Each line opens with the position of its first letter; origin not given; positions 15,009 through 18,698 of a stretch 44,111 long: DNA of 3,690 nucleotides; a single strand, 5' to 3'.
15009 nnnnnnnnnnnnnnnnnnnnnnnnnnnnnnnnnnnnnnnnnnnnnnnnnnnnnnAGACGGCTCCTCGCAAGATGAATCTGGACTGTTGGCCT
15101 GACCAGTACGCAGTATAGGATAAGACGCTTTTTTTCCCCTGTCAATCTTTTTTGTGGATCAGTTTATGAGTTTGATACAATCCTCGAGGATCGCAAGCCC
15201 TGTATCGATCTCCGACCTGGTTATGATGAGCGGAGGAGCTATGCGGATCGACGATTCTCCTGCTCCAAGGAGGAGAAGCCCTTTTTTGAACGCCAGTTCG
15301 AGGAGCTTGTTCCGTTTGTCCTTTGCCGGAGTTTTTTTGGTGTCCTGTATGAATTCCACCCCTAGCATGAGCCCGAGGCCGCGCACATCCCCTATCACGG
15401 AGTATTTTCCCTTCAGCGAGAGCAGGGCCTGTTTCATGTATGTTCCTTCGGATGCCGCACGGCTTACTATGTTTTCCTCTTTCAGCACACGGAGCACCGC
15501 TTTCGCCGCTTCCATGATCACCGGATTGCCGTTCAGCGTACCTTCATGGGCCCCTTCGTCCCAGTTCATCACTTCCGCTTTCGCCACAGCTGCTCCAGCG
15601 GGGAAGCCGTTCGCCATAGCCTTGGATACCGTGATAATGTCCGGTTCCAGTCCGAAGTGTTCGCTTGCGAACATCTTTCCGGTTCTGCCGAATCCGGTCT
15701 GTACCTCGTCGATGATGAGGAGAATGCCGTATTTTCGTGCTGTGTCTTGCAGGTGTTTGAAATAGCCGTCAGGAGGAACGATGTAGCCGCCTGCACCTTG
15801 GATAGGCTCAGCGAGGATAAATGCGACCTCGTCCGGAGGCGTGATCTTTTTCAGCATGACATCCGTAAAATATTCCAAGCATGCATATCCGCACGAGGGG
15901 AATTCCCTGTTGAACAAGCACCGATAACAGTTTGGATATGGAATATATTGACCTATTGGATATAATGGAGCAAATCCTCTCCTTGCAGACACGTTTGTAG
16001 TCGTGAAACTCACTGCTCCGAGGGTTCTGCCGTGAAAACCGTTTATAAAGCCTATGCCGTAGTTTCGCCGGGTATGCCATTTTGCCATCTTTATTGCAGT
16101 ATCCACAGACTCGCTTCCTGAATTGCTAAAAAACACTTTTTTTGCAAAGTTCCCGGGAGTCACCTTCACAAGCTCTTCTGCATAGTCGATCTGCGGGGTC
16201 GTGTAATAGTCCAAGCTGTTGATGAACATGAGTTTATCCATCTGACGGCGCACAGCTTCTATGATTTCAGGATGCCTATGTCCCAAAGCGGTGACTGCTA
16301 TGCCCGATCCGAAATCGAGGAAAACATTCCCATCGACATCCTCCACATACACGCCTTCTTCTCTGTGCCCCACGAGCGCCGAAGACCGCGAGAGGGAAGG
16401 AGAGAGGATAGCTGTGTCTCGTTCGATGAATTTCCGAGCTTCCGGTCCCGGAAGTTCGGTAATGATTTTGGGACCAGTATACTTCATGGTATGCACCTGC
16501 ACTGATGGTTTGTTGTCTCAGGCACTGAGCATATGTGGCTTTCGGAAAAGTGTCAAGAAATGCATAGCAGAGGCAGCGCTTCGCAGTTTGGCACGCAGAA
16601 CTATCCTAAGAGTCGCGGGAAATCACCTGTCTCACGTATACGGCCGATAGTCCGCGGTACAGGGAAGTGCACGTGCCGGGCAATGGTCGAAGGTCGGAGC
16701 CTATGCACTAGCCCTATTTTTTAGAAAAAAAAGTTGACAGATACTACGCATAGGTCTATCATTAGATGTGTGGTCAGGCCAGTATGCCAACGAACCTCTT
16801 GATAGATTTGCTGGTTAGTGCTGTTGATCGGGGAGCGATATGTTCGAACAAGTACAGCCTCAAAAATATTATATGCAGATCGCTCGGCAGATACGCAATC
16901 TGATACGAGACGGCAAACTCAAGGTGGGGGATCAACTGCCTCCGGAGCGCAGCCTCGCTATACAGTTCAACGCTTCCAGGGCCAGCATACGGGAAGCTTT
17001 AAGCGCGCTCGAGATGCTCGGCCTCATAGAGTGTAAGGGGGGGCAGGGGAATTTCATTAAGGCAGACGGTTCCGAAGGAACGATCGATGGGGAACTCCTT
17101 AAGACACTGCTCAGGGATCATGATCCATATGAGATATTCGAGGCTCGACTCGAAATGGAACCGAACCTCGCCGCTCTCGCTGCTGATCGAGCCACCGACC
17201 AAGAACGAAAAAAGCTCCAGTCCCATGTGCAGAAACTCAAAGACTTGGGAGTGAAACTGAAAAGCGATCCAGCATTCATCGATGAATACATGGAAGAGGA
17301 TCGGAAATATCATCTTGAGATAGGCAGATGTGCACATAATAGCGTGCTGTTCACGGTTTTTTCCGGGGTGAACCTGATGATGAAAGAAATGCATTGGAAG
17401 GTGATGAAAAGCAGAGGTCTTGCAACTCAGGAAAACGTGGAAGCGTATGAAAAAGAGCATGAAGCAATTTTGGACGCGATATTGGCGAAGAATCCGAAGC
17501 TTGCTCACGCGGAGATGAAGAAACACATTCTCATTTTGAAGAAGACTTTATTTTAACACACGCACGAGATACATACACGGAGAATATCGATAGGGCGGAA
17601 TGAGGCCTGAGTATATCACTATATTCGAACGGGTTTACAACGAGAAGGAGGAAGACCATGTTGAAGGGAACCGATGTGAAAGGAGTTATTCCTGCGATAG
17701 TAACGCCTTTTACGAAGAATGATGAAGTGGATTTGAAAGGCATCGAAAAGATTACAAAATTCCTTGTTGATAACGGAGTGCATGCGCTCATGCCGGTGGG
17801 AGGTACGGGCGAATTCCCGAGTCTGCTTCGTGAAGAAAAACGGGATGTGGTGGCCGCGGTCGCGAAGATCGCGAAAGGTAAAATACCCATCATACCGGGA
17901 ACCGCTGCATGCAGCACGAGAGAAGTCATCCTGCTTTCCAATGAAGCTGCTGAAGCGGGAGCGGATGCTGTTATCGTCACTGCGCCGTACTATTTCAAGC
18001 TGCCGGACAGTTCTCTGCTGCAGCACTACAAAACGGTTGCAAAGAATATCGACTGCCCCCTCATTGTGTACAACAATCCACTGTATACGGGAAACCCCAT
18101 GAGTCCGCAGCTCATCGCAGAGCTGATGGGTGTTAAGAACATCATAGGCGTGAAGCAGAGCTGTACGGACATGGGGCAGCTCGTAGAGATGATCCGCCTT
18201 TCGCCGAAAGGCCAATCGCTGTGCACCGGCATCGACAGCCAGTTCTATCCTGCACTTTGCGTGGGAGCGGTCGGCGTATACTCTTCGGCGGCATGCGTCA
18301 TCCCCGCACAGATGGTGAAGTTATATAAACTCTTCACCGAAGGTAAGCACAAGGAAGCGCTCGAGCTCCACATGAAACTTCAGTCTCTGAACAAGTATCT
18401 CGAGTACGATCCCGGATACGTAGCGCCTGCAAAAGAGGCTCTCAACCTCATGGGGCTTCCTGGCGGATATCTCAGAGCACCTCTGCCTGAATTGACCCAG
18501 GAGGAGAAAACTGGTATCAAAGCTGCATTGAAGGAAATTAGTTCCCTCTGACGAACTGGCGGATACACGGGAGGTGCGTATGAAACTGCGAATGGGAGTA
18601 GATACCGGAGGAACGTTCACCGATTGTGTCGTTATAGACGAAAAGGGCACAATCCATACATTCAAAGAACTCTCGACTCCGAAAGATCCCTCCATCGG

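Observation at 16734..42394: A 25.6-kb, 20-gene single-strand island joins ring-opening, carbamoyl-phosphate and Mo/W redox enzymes to a complete Grd-type selenoprotein reductase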

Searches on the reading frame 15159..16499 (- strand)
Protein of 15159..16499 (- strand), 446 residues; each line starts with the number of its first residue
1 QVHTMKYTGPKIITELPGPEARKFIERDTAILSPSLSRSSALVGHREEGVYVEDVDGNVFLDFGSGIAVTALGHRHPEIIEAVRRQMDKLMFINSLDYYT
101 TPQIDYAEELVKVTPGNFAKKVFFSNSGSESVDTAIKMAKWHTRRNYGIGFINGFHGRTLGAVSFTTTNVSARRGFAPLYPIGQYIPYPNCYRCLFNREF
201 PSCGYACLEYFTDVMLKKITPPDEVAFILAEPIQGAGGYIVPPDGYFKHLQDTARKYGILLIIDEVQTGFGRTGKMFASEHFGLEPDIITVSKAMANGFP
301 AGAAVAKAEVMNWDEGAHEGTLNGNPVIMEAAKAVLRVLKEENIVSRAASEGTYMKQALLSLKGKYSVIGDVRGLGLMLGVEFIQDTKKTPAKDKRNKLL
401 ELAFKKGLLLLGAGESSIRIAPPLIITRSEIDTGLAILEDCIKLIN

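Call 11: search_protein_families(library=pfam, proteins=[window:15159-16499:-])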
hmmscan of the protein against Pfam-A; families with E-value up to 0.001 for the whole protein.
window:15159-16499:- (446 aa): 1 family
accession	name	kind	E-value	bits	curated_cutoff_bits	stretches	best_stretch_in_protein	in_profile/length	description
PF00202.27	Aminotran_3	-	9e-115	384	30.5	1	42-442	11-403/403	Aminotransferase class-III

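Call 64: search_protein_families(library=ncbifam, proteins=[window:15159-16499:-], max_evalue=1e-10)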
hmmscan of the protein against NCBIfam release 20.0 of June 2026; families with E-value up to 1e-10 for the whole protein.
window:15159-16499:- (446 aa): 69 families (the best 25 are shown)
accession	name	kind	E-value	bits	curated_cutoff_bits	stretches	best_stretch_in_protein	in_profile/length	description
NF004426.0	PRK05769.1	equivalog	6.7e-168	559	552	1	8-443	4-438/441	acetyl ornithine aminotransferase family protein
NF005993.0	PRK08117.1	subfamily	1.8e-139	465.1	574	1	23-443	7-428/433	aspartate aminotransferase family protein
NF006228.0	PRK08360.1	equivalog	3.1e-120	401.8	608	1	22-443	4-425/443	aspartate aminotransferase family protein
NF004171.0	PRK05639.1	equivalog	5.2e-112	375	639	1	10-443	4-442/457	alanine/serine racemase family protein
NF005376.0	PRK06918.1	equivalog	9.8e-103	343.9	676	1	11-443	7-442/451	4-aminobutyrate--2-oxoglutarate transaminase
NF006368.0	PRK08593.1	equivalog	7.9e-102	341.1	570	1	40-443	26-430/448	aspartate aminotransferase family protein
TIGR00707.1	argD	subfamily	1.1e-100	337.1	410.05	1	42-442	11-380/381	acetylornithine/succinylornithine family transaminase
NF004714.0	PRK06058.1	subfamily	1.6e-100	336.9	639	1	11-443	13-445/447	4-aminobutyrate--2-oxoglutarate transaminase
NF045634.1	LeuMetRace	equivalog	4e-99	332.2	800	1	24-443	6-425/432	leucine/methionine racemase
TIGR00700.1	GABAtrnsam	equivalog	4.5e-98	328.6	506.65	1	31-442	6-418/420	4-aminobutyrate--2-oxoglutarate transaminase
NF002874.0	PRK03244.1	equivalog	1.7e-92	310.2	457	1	46-443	31-393/399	acetylornithine transaminase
NF005692.0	PRK07495.1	equivalog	6.3e-91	305.1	724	1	26-443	8-420/425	4-aminobutyrate--2-oxoglutarate transaminase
NF002325.0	PRK01278.1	subfamily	7.2e-90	301.4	372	2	217-443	170-387/395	acetylornithine transaminase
NF002797.0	PRK02936.1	equivalog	2.6e-89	299.6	496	2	214-443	158-378/385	acetylornithine transaminase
NF005393.0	PRK06938.1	subfamily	8.6e-86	288.1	671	1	37-442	46-462/469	diaminobutyrate--2-oxoglutarate transaminase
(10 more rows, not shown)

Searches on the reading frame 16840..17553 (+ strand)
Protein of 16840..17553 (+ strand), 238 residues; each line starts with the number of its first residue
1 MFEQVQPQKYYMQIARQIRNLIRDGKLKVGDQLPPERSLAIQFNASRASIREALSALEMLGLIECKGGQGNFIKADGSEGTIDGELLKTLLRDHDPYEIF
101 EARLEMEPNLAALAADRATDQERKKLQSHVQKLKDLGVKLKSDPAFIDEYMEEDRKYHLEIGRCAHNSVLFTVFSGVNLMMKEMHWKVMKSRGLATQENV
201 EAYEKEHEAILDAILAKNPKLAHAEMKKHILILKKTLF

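Call 6: search_protein_families(library=pfam, proteins=[window:16840-17553:+])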
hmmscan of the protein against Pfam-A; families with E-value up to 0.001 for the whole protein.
window:16840-17553:+ (238 aa): 2 families
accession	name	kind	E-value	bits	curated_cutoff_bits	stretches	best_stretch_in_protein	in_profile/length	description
PF07729.17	FCD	-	3.7e-21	76.3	24.3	1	98-230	1-123/125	FCD domain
PF00392.27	GntR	-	2.1e-18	66.2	27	1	11-73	2-64/64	Bacterial regulatory proteins, gntR family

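Call 8: search_protein_families(library=ncbifam, proteins=[window:16840-17553:+], max_evalue=0.00001)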
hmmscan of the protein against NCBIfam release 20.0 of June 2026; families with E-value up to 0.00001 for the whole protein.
window:16840-17553:+ (238 aa): 22 families
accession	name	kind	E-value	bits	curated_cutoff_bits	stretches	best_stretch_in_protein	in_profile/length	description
NF007741.0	PRK10421.1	equivalog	1.4e-34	119.7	311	1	6-236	4-232/262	transcriptional regulator LldR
NF007001.0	PRK09464.1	equivalog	2.2e-29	102.8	330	1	4-237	5-232/254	pyruvate dehydrogenase complex transcriptional repressor PdhR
NF003011.0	PRK03837.1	subfamily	1.5e-28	100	260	1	3-230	7-226/241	transcriptional regulator NanR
NF007588.0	PRK10225.1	equivalog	1.5e-25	90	442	1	4-237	4-231/257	Uxu operon transcriptional regulator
NF008571.0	PRK11523.1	equivalog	1.7e-25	90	396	1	3-238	2-226/258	transcriptional regulator ExuR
NF007442.0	PRK09990.1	equivalog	1.5e-21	77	301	1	12-236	13-234/256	transcriptional regulator GlcC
TIGR03338.1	phnR_burk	equivalog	3.3e-16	59.6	271.5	1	5-230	7-206/212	phosphonate utilization associated transcriptional regulator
NF052290.2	MocR_like_YczR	exception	1.4e-13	50.3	487.4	1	8-129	18-136/458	MocR-like transcription factor YczR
NF052282.1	PLP_TF_PdxR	equivalog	2.9e-13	49.7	320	1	11-83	3-75/448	MocR-like pyridoxine biosynthesis transcription factor PdxR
TIGR02325.1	C_P_lyase_phnF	equivalog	7e-13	48.6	156.8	1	10-75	9-74/238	phosphonate metabolism transcriptional regulator PhnF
NF052286.1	ecto_TF_EhuR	exception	3.8e-12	45.5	480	1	8-79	11-81/458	MocR-like ectoine utilization transcription factor EhuR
TIGR02018.2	his_ut_repres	equivalog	9e-12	44.8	220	1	11-77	1-67/226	histidine utilization transcriptional repressor HutC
TIGR03337.1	phnR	equivalog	1.5e-11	44.5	296.75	1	10-74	2-66/231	phosphonate utilization transcriptional regulator PhnR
NF007292.0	PRK09764.1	equivalog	3.9e-11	42.6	281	1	9-76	5-72/240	GntR family transcriptional regulator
TIGR02404.1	trehalos_R_Bsub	equivalog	1.8e-10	40.8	211.95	1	11-73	2-64/233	trehalose operon repressor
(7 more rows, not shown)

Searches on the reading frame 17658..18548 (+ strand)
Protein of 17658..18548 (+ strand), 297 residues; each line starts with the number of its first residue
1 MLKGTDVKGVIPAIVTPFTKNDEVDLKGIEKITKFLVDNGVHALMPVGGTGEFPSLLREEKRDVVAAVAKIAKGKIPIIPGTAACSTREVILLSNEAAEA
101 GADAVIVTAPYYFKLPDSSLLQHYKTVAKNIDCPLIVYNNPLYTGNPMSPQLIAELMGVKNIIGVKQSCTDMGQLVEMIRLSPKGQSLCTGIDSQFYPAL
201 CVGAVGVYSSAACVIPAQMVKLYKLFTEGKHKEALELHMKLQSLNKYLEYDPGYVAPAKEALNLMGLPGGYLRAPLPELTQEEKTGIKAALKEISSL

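Call 6: search_protein_families(library=pfam, proteins=[window:17658-18548:+])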
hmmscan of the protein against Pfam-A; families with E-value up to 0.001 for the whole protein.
window:17658-18548:+ (297 aa): 1 family
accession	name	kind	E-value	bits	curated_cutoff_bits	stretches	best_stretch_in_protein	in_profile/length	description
PF00701.28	DHDPS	-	1.6e-72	244.1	22.1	1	7-293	2-288/289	Dihydrodipicolinate synthetase family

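Call 8: search_protein_families(library=ncbifam, proteins=[window:17658-18548:+], max_evalue=0.00001)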
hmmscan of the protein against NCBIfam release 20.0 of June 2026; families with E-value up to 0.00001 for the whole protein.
window:17658-18548:+ (297 aa): 7 families
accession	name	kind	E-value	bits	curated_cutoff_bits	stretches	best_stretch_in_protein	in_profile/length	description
TIGR00674.1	dapA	equivalog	1.7e-67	227.3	206.15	1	9-293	1-285/286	4-hydroxy-tetrahydrodipicolinate synthase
TIGR02313.1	HpaI-NOT-DapA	exception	4.2e-55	186.6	396.7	1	8-289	2-284/294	2,4-dihydroxyhept-2-ene-1,7-dioic acid aldolase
NF003164.0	PRK04147.1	equivalog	7.2e-44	150.2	281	1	5-293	2-289/294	N-acetylneuraminate lyase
NF002958.0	PRK03620.1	subfamily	2.1e-38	131.9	278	1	6-294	10-299/307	5-dehydro-4-deoxyglucarate dehydratase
TIGR00683.1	nanA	equivalog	7.7e-36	123.9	382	1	8-290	2-284/293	N-acetylneuraminate lyase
NF040954.1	Arch_KDGaldase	equivalog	2.8e-35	122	390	1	10-295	3-282/288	bifunctional 2-dehydro-3-deoxy-phosphogluconate/2-dehydro-3-deoxy-6-phosphogalactonate aldolase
TIGR03249.1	KdgD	equivalog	6.3e-31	107.6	373.95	1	7-293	9-297/299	5-dehydro-4-deoxyglucarate dehydratase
